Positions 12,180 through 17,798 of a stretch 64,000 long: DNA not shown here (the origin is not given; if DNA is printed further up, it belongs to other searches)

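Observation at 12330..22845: Tandem giant paralogs with a gingipain-like C25 domain in which the expected catalytic His is replaced by Trp (possible pseudopeptidase or adhesin)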

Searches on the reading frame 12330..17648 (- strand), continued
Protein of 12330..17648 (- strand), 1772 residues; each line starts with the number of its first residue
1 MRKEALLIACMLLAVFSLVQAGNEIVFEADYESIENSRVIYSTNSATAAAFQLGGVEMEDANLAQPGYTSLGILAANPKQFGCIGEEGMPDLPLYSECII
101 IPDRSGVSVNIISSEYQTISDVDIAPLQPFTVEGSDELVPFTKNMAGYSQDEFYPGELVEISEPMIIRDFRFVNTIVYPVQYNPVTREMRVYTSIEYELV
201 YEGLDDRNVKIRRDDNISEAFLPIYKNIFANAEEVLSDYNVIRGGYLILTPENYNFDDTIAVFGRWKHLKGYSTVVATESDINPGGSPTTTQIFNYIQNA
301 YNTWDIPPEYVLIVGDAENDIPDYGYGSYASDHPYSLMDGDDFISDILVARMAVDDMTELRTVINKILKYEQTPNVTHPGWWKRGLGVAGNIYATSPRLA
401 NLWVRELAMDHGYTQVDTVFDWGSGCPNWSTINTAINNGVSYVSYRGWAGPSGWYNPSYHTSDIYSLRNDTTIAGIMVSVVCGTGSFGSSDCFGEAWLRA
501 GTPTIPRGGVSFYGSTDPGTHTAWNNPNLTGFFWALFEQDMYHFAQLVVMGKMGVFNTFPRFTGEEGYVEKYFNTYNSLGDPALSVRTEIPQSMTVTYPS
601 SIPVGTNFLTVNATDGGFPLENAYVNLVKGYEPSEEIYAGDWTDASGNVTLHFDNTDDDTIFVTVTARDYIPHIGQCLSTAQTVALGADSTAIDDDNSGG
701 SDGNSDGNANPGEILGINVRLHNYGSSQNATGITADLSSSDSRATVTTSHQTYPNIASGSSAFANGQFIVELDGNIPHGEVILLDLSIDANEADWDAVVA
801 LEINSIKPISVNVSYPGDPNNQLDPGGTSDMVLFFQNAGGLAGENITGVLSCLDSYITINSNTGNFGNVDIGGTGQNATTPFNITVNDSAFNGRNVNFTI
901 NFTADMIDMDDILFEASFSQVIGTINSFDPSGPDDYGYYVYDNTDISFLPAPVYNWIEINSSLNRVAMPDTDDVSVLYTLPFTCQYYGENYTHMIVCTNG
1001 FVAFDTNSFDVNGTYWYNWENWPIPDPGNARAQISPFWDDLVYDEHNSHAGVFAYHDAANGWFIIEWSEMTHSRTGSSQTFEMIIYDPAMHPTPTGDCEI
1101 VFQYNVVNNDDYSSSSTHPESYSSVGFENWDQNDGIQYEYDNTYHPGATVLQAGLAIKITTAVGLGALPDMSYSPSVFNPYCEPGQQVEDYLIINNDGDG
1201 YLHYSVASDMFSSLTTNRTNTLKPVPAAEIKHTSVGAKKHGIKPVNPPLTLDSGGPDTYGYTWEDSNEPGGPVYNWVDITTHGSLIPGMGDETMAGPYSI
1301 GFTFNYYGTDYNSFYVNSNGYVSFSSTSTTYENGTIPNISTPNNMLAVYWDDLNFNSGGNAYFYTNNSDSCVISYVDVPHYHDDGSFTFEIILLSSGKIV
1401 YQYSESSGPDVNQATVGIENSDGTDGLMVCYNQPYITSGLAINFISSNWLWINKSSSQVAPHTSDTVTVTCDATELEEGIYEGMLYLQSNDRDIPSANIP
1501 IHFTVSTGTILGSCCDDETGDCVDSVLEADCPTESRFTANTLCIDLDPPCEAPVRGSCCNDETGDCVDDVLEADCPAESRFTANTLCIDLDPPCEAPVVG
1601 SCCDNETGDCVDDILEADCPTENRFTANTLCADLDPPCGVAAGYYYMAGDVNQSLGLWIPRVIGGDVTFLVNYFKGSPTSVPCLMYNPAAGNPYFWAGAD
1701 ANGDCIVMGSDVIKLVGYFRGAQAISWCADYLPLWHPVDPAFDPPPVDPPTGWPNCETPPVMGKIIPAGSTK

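Call 28: find_homologous_proteins(query=window:12330-17648:-, max_evalue=1e-20)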
Query window:12330-17648:- (1772 aa): 529 proteins with E <= 1e-20 among 8000 candidates; the best 120 are listed.
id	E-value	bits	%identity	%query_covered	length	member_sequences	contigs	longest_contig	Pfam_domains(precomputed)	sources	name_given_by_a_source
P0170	0.0e+0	4182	100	100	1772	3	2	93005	PF08126.17,PF06119.20,PF01364.25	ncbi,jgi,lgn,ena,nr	ncbi:MAG: hypothetical protein J7K40_08825 [candidate division Zixibacteria bacterium]|nr:hypothetic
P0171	0.0e+0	2141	59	88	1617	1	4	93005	PF08126.17,PF06119.20,PF01364.25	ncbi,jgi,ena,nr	ncbi:MAG: hypothetical protein J7K40_08830 [candidate division Zixibacteria bacterium]|nr:hypothetic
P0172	0.0e+0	2123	58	84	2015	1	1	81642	PF08126.17,PF14292.13,PF01364.25,PF19077.7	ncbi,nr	ncbi:MAG: hypothetical protein GY839_09185 [candidate division Zixibacteria bacterium]|nr:hypothetic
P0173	0.0e+0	2059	58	87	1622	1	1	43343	PF08126.17,PF06119.20,PF01364.25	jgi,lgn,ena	-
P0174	0.0e+0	2048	58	85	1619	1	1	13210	PF08126.17,PF01364.25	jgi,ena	-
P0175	0.0e+0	2032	58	84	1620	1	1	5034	PF08126.17,PF06119.20,PF01364.25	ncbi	-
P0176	0.0e+0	1963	57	85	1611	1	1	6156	PF08126.17,PF06119.20,PF01364.25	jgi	jgi:hypothetical protein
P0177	0.0e+0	1918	54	87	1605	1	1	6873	PF08126.17,PF01364.25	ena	-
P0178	0.0e+0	1915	56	84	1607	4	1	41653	PF08126.17,PF06119.20,PF01364.25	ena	-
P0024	0.0e+0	1911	55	85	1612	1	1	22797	PF08126.17,PF06119.20,PF01364.25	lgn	-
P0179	0.0e+0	1888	55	85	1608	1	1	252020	PF08126.17,PF06119.20,PF01364.25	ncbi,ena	-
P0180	0.0e+0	1847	53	85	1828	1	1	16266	PF19190.7,PF08126.17,PF13620.13,PF17210.10,PF01364.25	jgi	-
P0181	0.0e+0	1779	54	85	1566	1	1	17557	PF08126.17,PF01364.25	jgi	-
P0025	0.0e+0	1739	60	66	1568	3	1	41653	PF08126.17,PF25788.3,PF01364.25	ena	-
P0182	0.0e+0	1674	62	65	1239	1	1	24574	PF08126.17,PF18203.7,PF01364.25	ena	-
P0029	0.0e+0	1614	49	85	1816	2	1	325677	PF08126.17,PF13715.13,PF11974.15,PF13620.13,PF06119.20,PF17210.10,PF01364.25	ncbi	-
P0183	0.0e+0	1594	58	68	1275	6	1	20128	PF06119.20,PF01364.25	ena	-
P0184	0.0e+0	1575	43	99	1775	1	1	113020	PF08126.17,PF06119.20,PF01364.25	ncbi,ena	-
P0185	0.0e+0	1559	48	84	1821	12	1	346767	PF08126.17,PF13620.13,PF06119.20,PF01364.25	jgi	-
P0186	0.0e+0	1518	45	95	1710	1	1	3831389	PF08126.17,PF06119.20,PF22544.3,PF01364.25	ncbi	ncbi:MAG: hypothetical protein JSW64_13495, partial [Candidatus Zixiibacteriota bacterium]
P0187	0.0e+0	1516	48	85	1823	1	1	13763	PF08126.17,PF13620.13,PF06119.20,PF01364.25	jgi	jgi:hypothetical protein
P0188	0.0e+0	1506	47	85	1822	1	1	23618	PF08126.17,PF13715.13,PF13620.13,PF06119.20,PF17210.10,PF01364.25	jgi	jgi:hypothetical protein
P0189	0.0e+0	1501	45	89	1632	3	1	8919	PF08126.17,PF06119.20,PF01364.25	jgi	jgi:hypothetical protein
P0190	0.0e+0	1484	43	98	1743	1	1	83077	PF08126.17,PF06119.20,PF01364.25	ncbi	-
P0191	0.0e+0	1481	42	98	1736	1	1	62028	PF08126.17,PF06119.20,PF01364.25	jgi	jgi:hypothetical protein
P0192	0.0e+0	1476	44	89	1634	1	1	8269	PF08126.17,PF06119.20,PF01364.25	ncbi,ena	-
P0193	0.0e+0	1472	46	86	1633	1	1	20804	PF08126.17,PF06119.20,PF01364.25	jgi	-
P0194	0.0e+0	1467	56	66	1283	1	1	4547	PF08126.17,PF01364.25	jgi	jgi:hypothetical protein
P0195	0.0e+0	1452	44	85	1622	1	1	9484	PF08126.17,PF06119.20,PF01364.25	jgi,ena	-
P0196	0.0e+0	1447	45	85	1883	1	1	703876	PF08126.17,PF06119.20,PF01364.25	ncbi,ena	-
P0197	0.0e+0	1445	45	86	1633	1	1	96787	PF08126.17,PF06119.20,PF01364.25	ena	-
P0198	0.0e+0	1444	45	85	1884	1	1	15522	PF08126.17,PF06119.20,PF01364.25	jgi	jgi:hypothetical protein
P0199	0.0e+0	1443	46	85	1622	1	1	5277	PF08126.17,PF06119.20,PF01364.25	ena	-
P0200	0.0e+0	1441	42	98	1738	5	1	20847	PF08126.17,PF06119.20,PF01364.25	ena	-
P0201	0.0e+0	1441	45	83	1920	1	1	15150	PF08126.17,PF01364.25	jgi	jgi:hypothetical protein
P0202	0.0e+0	1439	44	85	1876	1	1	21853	PF08126.17,PF06119.20,PF22544.3,PF01364.25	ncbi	-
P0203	0.0e+0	1437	42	98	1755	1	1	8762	PF08126.17,PF22544.3,PF01364.25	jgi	-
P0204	0.0e+0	1430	45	85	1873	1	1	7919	PF08126.17,PF22544.3,PF01364.25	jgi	jgi:hypothetical protein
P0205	0.0e+0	1427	44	85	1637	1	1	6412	PF08126.17,PF06119.20,PF01364.25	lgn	-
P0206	0.0e+0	1426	45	86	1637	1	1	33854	PF08126.17,PF06119.20,PF01364.25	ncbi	ncbi:MAG: C25 family cysteine peptidase [candidate division Zixibacteria bacterium]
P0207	0.0e+0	1423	45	85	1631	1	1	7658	PF08126.17,PF06119.20,PF01364.25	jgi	jgi:hypothetical protein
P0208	0.0e+0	1421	45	85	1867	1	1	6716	PF08126.17,PF06119.20,PF01364.25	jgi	jgi:hypothetical protein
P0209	0.0e+0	1419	44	86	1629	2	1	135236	PF08126.17,PF06119.20,PF01364.25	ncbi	-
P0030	0.0e+0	1416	42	98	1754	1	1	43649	PF08126.17,PF06119.20,PF01364.25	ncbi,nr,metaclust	ncbi:MAG: hypothetical protein A2W25_17170 [candidate division Zixibacteria bacterium RBG_16_53_22]|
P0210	0.0e+0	1415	44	86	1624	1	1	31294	PF08126.17,PF06119.20,PF01364.25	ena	-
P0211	0.0e+0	1411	44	85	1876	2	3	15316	PF08126.17,PF06119.20,PF01364.25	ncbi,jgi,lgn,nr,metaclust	ncbi:MAG TPA: hypothetical protein DEO84_02515 [candidate division Zixibacteria bacterium]|nr:hypoth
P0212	0.0e+0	1410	44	85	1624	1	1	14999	PF08126.17,PF06119.20,PF01364.25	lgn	-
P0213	0.0e+0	1406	44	85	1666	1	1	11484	PF08126.17,PF06119.20,PF01364.25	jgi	jgi:hypothetical protein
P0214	0.0e+0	1399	44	87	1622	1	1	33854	PF08126.17,PF06119.20,PF01364.25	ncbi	ncbi:MAG: C25 family cysteine peptidase [candidate division Zixibacteria bacterium]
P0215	0.0e+0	1357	46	78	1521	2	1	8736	PF08126.17,PF06119.20,PF01364.25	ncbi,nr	ncbi:MAG TPA: hypothetical protein DCZ43_02575, partial [candidate division Zixibacteria bacterium]|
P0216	0.0e+0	1313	48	66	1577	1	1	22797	PF08126.17,PF01364.25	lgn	-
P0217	0.0e+0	1310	44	83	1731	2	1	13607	PF08126.17,PF18962.8,PF13860.13,PF06119.20,PF22544.3,PF01364.25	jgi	jgi:hypothetical protein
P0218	0.0e+0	1288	48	67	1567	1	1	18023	PF08126.17,PF01364.25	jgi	-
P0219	0.0e+0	1285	48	67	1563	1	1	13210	PF08126.17,PF25788.3,PF01364.25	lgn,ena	-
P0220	0.0e+0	1273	42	86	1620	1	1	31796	PF08126.17,PF06119.20,PF01364.25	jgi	jgi:hypothetical protein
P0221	0.0e+0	1261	47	67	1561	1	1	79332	PF08126.17,PF01364.25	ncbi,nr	ncbi:MAG: hypothetical protein GY839_00935 [candidate division Zixibacteria bacterium]|nr:hypothetic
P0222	0.0e+0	1248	41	86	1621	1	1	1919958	PF08126.17,PF06119.20,PF01364.25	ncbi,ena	-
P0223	0.0e+0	1241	42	85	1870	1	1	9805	PF08126.17,PF22544.3,PF01364.25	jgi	jgi:hypothetical protein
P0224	0.0e+0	1191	46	66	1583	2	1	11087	PF08126.17,PF13620.13,PF01364.25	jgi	-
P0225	0.0e+0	1175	46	66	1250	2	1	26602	PF08126.17,PF01364.25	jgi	jgi:hypothetical protein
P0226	0.0e+0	1166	47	64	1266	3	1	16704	PF08126.17,PF01364.25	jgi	jgi:hypothetical protein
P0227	0.0e+0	1163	46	66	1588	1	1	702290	PF08126.17,PF13620.13,PF01364.25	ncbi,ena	-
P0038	0.0e+0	1109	47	65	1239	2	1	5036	PF08126.17,PF18962.8,PF01364.25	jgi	jgi:hypothetical protein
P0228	0.0e+0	1109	46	66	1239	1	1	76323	PF08126.17,PF18962.8,PF01364.25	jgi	-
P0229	0.0e+0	1095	46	66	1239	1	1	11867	PF08126.17,PF18962.8,PF01364.25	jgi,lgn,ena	-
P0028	0.0e+0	1094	45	62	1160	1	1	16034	PF08126.17,PF01364.25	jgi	jgi:hypothetical protein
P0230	0.0e+0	1071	44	65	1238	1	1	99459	PF08126.17,PF18962.8,PF01364.25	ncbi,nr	ncbi:MAG: T9SS type A sorting domain-containing protein [candidate division Zixibacteria bacterium]|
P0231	0.0e+0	1066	44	65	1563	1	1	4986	PF08126.17,PF13715.13,PF13620.13,PF01364.25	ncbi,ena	-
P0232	0.0e+0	1059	45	63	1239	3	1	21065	PF08126.17,PF18962.8,PF01364.25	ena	-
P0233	0.0e+0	1050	44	64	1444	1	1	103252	PF08126.17,PF13585.13,PF18962.8,PF13860.13,PF13620.13,PF01364.25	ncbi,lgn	-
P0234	0.0e+0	1047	42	66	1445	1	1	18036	PF08126.17,PF13585.13,PF18962.8,PF13860.13,PF13620.13,PF01364.25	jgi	-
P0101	0.0e+0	1046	44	64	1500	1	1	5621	PF00404.25,PF06119.20,PF01364.25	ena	-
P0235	0.0e+0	1045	43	66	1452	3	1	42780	PF08126.17,PF18962.8,PF13860.13,PF13620.13,PF01364.25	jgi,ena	-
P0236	0.0e+0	1042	44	66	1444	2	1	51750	PF08126.17,PF13585.13,PF18962.8,PF13860.13,PF13620.13,PF01364.25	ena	-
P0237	0.0e+0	1036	43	66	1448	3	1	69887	PF08126.17,PF18962.8,PF13860.13,PF13620.13,PF01364.25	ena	-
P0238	0.0e+0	1035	43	66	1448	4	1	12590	PF08126.17,PF18962.8,PF13860.13,PF13620.13,PF01364.25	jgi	-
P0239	0.0e+0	1034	43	65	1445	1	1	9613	PF08126.17,PF18962.8,PF13860.13,PF13620.13,PF01364.25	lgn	-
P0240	0.0e+0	1034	43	66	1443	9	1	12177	PF08126.17,PF02369.23,PF18962.8,PF13860.13,PF13620.13,PF01364.25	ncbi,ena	-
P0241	0.0e+0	1032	44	64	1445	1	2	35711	PF08126.17,PF18962.8,PF13860.13,PF13620.13,PF01364.25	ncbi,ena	-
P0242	0.0e+0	1023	43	65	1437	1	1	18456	PF08126.17,PF18962.8,PF13860.13,PF13620.13,PF01364.25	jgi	jgi:hypothetical protein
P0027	0.0e+0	1022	44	61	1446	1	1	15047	PF08126.17,PF18962.8,PF13860.13,PF13620.13,PF01364.25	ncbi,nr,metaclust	ncbi:MAG: hypothetical protein A2W25_00375 [candidate division Zixibacteria bacterium RBG_16_53_22]|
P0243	0.0e+0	1022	43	66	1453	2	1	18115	PF08126.17,PF13585.13,PF18962.8,PF13860.13,PF13620.13,PF01364.25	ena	-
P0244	3.0e-298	1011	44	61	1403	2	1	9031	PF08126.17,PF18962.8,PF13860.13,PF13620.13,PF01364.25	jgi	-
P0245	5.6e-298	1010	42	66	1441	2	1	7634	PF08126.17,PF13585.13,PF18962.8,PF13860.13,PF13620.13,PF01364.25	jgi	-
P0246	7.0e-298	1010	42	66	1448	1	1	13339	PF08126.17,PF18962.8,PF13860.13,PF13620.13,PF01364.25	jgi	jgi:hypothetical protein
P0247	8.7e-298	1009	42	66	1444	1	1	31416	PF08126.17,PF18962.8,PF13860.13,PF13620.13,PF01364.25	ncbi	-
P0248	1.2e-297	1009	42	66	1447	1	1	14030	PF08126.17,PF18962.8,PF13860.13,PF13620.13,PF01364.25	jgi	jgi:hypothetical protein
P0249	1.3e-293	996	41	66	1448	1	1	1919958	PF08126.17,PF18962.8,PF13860.13,PF13620.13,PF01364.25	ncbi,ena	-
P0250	2.5e-293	995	43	64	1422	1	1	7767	PF08126.17,PF02369.23,PF18962.8,PF13860.13,PF13620.13,PF01364.25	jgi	-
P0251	4.5e-293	994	42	64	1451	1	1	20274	PF08126.17,PF18962.8,PF13860.13,PF13620.13,PF01364.25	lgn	-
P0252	5.7e-291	987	43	61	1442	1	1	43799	PF08126.17,PF18962.8,PF13860.13,PF13620.13,PF01364.25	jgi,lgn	jgi:hypothetical protein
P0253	2.2e-290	985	43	62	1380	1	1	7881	PF08126.17,PF18962.8,PF13860.13,PF13620.13,PF01364.25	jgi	jgi:hypothetical protein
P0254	2.3e-290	985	42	66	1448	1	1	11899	PF08126.17,PF13715.13,PF18962.8,PF13860.13,PF13620.13,PF01364.25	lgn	-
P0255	6.7e-290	983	42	66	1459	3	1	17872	PF08126.17,PF18962.8,PF13860.13,PF13620.13,PF01364.25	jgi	-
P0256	6.8e-286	970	43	64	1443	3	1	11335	PF08126.17,PF18962.8,PF13860.13,PF13620.13,PF01364.25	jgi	-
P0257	1.1e-284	966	40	66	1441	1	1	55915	PF08126.17,PF18962.8,PF13620.13,PF01364.25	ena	-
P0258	4.2e-284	964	42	64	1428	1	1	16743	PF08126.17,PF13860.13,PF13620.13,PF01364.25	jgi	jgi:hypothetical protein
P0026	2.2e-283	962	43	66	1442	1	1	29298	PF08126.17,PF13585.13,PF18962.8,PF13860.13,PF13620.13,PF01364.25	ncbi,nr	ncbi:MAG: T9SS type A sorting domain-containing protein [candidate division Zixibacteria bacterium]|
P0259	1.3e-281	956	40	68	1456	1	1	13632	PF08126.17,PF18962.8,PF13860.13,PF13620.13,PF01364.25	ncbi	-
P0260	4.8e-280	951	40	66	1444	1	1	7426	PF08126.17,PF13585.13,PF18962.8,PF13860.13,PF13620.13,PF01364.25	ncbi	-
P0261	2.3e-279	948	41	66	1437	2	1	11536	PF08126.17,PF18962.8,PF13860.13,PF13620.13,PF01364.25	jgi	jgi:hypothetical protein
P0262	4.4e-279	947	41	66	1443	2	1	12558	PF08126.17,PF18962.8,PF13860.13,PF13620.13,PF01364.25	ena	-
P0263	1.2e-274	933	41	64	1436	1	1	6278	PF08126.17,PF18962.8,PF13860.13,PF13620.13,PF01364.25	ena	-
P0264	3.8e-273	928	41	65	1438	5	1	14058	PF08126.17,PF18962.8,PF13860.13,PF13620.13,PF01364.25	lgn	-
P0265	6.5e-272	924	40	66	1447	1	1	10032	PF08126.17,PF18962.8,PF13860.13,PF13620.13,PF01364.25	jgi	jgi:hypothetical protein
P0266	8.9e-272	923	39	66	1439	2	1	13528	PF08126.17,PF02369.23,PF18962.8,PF13620.13,PF01364.25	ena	-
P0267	1.4e-271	923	39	66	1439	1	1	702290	PF08126.17,PF13860.13,PF13620.13,PF01364.25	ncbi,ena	-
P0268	8.2e-270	917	39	66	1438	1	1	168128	PF08126.17,PF18962.8,PF13860.13,PF13620.13,PF01364.25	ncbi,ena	-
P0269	2.8e-268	912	41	63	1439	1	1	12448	PF08126.17,PF02369.23,PF18962.8,PF13860.13,PF13620.13,PF01364.25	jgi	jgi:hypothetical protein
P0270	1.5e-266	906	39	66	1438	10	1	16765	PF08126.17,PF02369.23,PF18962.8,PF13860.13,PF13620.13,PF01364.25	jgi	-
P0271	1.2e-263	896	41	66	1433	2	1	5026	PF08126.17,PF18962.8,PF13860.13,PF13620.13,PF01364.25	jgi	jgi:hypothetical protein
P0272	4.6e-259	881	40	66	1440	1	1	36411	PF08126.17,PF18962.8,PF13860.13,PF13620.13,PF01364.25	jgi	-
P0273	7.2e-259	880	40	66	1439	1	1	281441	PF08126.17,PF18962.8,PF13860.13,PF13620.13,PF01364.25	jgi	-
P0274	2.4e-251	855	39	66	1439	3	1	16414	PF08126.17,PF18962.8,PF24025.2,PF13860.13,PF13620.13,PF01364.25,PF24107.2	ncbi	-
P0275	2.2e-250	852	46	50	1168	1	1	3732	PF18962.8,PF13860.13,PF13620.13,PF01364.25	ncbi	ncbi:MAG: C25 family cysteine peptidase, partial [candidate division Zixibacteria bacterium]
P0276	1.0e-235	804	38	64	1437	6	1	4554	PF08126.17,PF18962.8,PF13860.13,PF01364.25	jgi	-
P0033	4.1e-235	802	39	59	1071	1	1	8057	PF08126.17,PF01364.25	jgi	jgi:hypothetical protein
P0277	1.3e-234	800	38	66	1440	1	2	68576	PF08126.17,PF18962.8,PF13860.13,PF01364.25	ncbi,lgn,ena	-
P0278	6.8e-234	798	38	61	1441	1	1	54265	PF08126.17,PF18962.8,PF13860.13,PF13620.13,PF01364.25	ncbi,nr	ncbi:MAG: T9SS type A sorting domain-containing protein [candidate division Zixibacteria bacterium]|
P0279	4.2e-232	792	36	66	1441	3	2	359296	PF08126.17,PF18962.8,PF13860.13,PF13620.13,PF01364.25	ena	-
